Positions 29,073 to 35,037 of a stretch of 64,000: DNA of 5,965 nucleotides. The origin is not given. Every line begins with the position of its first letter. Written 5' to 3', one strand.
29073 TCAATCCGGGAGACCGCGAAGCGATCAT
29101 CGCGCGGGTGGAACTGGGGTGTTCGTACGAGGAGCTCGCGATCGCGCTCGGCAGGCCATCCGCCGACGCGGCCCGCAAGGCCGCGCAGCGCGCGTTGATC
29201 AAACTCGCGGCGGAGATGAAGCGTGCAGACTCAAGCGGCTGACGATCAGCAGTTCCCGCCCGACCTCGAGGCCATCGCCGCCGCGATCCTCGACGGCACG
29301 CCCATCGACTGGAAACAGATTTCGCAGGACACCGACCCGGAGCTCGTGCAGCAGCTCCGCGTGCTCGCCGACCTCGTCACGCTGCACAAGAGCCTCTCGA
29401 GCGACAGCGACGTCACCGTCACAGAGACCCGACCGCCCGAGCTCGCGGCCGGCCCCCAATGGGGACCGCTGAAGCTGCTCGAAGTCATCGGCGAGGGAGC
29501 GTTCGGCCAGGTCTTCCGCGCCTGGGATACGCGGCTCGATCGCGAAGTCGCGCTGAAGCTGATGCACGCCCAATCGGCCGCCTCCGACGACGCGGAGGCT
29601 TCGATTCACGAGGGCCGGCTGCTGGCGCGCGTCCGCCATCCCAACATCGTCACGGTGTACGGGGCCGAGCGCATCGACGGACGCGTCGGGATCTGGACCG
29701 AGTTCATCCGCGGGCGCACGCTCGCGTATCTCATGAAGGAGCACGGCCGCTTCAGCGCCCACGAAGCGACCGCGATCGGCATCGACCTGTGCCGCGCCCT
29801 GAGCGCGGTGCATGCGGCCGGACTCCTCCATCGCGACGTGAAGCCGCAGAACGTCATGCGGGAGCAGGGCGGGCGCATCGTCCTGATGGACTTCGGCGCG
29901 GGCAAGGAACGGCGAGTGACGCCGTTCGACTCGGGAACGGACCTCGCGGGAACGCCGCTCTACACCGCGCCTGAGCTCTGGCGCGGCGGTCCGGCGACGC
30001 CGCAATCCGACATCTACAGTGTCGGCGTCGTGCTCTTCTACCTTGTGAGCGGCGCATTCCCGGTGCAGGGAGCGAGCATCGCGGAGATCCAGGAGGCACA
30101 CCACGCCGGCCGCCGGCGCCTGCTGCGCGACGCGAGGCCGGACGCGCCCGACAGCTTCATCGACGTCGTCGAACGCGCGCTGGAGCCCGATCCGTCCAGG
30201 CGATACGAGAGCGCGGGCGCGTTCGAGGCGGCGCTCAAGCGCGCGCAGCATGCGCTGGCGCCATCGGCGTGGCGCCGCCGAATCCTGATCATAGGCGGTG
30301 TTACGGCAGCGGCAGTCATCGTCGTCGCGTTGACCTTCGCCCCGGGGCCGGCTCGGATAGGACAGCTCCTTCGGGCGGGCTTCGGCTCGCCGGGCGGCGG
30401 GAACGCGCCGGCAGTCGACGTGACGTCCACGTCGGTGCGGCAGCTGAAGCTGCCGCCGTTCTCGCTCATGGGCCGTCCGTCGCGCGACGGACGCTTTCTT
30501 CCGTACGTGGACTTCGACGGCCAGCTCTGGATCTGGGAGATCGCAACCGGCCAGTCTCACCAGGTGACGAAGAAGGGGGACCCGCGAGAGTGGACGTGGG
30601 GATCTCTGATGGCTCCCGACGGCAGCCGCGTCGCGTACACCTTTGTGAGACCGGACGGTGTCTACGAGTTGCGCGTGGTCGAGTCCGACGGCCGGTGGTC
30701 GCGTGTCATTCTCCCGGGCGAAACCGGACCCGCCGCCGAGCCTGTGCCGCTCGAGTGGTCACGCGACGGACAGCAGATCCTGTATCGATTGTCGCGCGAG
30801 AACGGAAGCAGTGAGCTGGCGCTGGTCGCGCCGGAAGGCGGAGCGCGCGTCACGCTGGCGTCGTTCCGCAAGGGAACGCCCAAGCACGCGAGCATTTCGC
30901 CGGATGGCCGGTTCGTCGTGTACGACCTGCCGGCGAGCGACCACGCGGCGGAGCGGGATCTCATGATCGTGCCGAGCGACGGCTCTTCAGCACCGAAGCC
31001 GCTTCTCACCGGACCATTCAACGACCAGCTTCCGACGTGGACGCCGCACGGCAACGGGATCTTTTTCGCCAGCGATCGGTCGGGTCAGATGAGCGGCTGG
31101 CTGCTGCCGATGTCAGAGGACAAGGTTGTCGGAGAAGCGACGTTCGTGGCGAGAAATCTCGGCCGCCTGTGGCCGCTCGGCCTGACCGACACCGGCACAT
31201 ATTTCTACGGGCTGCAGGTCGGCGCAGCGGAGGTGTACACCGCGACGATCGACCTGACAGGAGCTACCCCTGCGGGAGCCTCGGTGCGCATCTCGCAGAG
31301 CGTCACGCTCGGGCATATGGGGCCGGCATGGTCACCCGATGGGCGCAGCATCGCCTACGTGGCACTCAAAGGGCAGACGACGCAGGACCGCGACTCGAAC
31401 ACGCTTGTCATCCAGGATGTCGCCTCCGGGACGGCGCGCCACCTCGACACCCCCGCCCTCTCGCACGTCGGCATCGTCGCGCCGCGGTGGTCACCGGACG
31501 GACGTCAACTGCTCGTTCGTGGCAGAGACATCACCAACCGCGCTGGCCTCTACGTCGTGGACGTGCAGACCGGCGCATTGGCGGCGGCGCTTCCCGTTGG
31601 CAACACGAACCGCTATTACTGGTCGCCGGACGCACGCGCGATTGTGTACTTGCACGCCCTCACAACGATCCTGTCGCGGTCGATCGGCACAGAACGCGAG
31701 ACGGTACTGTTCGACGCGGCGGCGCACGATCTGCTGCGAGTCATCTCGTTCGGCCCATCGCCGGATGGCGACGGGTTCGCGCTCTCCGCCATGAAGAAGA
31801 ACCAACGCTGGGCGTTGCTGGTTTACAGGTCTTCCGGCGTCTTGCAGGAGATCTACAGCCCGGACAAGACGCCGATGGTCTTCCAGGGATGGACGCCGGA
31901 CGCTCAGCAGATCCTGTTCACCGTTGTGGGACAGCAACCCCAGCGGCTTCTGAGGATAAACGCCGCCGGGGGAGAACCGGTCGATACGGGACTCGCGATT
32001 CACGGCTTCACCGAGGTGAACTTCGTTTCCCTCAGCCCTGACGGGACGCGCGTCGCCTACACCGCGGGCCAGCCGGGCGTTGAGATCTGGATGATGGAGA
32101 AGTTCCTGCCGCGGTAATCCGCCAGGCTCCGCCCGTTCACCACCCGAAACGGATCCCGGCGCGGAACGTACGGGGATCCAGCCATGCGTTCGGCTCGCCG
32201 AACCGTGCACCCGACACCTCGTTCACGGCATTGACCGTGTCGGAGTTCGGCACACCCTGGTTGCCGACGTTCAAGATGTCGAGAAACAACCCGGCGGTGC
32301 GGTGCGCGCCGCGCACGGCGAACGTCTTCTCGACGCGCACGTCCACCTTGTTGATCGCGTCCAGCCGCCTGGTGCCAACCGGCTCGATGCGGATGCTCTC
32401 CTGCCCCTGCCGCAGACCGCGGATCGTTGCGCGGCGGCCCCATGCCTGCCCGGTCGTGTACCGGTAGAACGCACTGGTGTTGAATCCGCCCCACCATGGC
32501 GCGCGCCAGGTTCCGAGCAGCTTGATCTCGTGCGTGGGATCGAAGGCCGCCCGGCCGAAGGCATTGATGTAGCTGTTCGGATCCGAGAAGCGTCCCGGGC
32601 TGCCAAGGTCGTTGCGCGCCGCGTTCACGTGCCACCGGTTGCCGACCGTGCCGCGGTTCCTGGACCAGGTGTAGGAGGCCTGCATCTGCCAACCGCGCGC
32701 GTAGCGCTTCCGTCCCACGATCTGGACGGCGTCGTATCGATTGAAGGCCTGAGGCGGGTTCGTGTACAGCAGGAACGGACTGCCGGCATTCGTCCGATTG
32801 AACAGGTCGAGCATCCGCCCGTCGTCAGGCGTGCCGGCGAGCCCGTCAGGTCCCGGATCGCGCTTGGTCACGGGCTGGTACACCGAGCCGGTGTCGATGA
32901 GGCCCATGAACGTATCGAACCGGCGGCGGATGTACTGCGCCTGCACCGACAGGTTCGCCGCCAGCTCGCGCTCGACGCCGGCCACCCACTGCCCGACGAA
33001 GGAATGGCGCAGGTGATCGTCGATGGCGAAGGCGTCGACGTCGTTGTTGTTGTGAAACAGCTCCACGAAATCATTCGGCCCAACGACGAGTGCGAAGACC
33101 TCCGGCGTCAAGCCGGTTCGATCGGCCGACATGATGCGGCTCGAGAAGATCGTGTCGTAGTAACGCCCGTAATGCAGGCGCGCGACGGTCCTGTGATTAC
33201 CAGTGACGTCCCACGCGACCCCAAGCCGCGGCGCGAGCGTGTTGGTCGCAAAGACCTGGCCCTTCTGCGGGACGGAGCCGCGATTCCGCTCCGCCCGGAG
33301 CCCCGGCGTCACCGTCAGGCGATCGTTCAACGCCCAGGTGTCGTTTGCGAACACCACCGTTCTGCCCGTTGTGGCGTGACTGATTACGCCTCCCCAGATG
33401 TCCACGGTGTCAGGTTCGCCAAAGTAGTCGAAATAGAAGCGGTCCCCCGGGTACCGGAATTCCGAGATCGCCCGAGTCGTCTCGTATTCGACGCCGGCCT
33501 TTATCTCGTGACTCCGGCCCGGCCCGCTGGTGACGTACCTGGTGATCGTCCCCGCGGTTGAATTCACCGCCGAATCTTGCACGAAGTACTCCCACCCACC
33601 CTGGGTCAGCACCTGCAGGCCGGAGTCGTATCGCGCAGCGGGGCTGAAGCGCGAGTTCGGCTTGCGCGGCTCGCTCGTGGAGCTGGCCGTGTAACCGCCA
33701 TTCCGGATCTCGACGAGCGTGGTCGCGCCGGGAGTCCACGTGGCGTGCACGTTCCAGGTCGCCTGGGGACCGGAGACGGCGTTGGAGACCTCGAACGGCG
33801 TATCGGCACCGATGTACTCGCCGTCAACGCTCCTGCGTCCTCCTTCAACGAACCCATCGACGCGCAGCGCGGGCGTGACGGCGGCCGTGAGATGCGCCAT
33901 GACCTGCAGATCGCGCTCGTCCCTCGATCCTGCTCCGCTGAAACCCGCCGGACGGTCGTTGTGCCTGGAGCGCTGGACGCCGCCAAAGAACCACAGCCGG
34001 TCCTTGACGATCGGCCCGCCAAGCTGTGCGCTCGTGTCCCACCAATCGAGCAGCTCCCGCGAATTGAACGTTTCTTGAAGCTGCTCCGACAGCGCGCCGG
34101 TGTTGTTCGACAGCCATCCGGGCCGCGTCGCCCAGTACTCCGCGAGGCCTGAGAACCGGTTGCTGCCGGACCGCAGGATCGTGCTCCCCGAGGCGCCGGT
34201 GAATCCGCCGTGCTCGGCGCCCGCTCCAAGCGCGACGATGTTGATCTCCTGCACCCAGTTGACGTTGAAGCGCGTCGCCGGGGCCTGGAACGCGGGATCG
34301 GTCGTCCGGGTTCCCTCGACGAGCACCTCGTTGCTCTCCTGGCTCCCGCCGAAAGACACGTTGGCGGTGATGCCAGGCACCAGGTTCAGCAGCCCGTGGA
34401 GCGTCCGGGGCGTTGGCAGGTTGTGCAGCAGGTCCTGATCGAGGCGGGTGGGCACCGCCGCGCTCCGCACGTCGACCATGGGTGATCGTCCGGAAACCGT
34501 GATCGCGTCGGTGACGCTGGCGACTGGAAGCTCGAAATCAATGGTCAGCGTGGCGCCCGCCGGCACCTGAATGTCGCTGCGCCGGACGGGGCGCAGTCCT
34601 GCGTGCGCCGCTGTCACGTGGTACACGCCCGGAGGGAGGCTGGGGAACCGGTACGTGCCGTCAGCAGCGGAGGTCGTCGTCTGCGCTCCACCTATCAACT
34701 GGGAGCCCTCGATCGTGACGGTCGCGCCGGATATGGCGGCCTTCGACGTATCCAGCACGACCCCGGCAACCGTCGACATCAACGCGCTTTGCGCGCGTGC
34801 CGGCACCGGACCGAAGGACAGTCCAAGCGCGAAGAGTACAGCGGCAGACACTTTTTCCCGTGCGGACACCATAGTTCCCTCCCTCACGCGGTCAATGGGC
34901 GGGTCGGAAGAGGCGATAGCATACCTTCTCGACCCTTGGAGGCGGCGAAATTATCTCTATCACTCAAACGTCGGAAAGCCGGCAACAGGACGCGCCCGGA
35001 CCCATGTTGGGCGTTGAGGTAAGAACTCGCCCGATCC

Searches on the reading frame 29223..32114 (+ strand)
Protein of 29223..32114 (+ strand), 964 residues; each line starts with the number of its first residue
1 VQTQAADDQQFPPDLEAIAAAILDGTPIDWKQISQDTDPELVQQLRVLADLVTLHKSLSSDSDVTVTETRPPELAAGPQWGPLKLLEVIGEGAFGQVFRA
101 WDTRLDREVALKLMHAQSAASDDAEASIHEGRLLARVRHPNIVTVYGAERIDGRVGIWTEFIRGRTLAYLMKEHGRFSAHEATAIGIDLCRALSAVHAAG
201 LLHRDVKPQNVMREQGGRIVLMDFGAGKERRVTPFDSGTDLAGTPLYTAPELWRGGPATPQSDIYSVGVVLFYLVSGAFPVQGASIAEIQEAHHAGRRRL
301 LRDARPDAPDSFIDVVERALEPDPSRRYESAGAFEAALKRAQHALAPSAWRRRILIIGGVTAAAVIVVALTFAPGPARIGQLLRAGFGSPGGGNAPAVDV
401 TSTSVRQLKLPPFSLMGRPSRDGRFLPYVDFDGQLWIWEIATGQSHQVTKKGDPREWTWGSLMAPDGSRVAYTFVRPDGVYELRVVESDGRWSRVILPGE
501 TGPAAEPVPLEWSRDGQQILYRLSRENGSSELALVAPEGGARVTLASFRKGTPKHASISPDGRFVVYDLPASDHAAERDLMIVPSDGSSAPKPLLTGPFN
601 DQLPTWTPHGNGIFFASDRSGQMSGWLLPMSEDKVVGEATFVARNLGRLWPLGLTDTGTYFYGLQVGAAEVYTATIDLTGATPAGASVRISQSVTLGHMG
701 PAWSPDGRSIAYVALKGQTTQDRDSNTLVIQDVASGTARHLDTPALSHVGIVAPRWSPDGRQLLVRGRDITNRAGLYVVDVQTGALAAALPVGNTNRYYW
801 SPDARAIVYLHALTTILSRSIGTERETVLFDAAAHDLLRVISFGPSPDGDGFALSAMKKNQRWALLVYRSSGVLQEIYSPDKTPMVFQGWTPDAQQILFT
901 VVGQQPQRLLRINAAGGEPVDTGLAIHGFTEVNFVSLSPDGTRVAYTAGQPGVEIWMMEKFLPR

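Call 51: search_protein_families(library=pfam, proteins=[window:29223-32114:+], max_evalue=0.00001)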
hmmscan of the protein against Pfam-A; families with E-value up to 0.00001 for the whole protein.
window:29223-32114:+ (964 aa): 4 families
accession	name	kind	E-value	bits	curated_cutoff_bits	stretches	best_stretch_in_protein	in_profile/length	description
PF00069.31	Pkinase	-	1.3e-45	156.3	31.7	1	85-330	3-254/263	Protein kinase domain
PF07714.23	PK_Tyr_Ser-Thr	-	2.5e-29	102.8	23.1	1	83-328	1-249/258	Protein tyrosine and serine/threonine kinase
PF07676.18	PD40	-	1.1e-19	70.3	20.9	0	698-713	11-26/38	WD40-like Beta Propeller Repeat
PF00930.27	DPPIV_N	-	9.5e-07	28.3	22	0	413-453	44-83/354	Dipeptidyl peptidase IV (DPP IV) N-terminal region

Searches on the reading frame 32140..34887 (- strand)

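Call 51: search_protein_families(library=pfam, proteins=[window:32140-34887:-], max_evalue=0.00001)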
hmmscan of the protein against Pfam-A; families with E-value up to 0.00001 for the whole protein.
window:32140-34887:- (916 aa): 3 families
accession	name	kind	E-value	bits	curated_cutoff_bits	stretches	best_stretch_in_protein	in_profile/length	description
PF25183.1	OMP_b-brl_4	-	3e-29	102.5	30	1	539-802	426-683/838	Outer membrane beta barrel domain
PF13620.12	CarboxypepD_reg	-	1.4e-19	70.7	32.3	1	39-120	1-81/82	Carboxypeptidase regulatory-like domain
PF13715.12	CarbopepD_reg_2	-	5.6e-06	26.7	32.2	0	41-123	2-79/88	CarboxypepD_reg-like domain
